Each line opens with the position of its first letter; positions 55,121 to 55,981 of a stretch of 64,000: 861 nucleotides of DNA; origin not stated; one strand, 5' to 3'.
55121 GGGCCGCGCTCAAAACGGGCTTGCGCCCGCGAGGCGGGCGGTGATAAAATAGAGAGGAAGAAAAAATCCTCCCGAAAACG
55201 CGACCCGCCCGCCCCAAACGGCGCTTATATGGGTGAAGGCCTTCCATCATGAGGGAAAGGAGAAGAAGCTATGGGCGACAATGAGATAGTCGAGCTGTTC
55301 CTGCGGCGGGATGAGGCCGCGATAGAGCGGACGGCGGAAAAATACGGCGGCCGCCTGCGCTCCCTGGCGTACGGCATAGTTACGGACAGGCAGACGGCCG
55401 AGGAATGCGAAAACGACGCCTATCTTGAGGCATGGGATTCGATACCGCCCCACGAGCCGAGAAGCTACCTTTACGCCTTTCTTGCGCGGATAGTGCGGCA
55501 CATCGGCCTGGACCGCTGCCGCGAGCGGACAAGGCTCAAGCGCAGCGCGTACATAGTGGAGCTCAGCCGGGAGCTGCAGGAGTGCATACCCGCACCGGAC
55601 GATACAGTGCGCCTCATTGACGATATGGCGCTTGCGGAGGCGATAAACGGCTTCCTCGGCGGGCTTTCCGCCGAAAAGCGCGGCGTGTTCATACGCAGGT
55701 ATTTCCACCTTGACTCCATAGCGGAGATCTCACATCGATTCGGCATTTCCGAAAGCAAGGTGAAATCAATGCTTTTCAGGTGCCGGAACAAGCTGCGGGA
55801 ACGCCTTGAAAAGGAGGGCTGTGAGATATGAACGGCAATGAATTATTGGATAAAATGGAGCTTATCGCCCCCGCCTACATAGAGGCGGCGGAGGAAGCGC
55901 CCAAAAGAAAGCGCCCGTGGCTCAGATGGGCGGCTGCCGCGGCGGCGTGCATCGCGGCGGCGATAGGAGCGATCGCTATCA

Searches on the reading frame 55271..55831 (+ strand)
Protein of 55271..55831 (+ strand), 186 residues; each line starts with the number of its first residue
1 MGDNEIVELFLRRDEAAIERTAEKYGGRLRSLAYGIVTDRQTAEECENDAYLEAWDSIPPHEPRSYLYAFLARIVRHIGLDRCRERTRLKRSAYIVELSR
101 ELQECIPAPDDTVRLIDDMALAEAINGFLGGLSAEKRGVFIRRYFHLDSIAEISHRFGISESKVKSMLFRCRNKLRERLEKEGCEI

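Call 79: search_protein_families(library=pfam, proteins=[window:55271-55831:+], max_evalue=0.0001)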
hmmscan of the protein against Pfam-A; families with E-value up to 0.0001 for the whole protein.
window:55271-55831:+ (186 aa): 4 families
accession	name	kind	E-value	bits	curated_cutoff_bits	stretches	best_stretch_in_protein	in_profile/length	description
PF04545.22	Sigma70_r4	-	1.1e-08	34.9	24.1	1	129-177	2-50/50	Sigma-70, region 4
PF07638.17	Sigma70_ECF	-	5.8e-08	33.3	21.1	1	48-180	54-184/185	ECF sigma factor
PF04542.20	Sigma70_r2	-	1.4e-07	31.6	24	1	23-88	3-70/71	Sigma-70 region 2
PF08281.18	Sigma70_r4_2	-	1e-06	28.7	25.7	1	129-175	8-54/54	Sigma-70, region 4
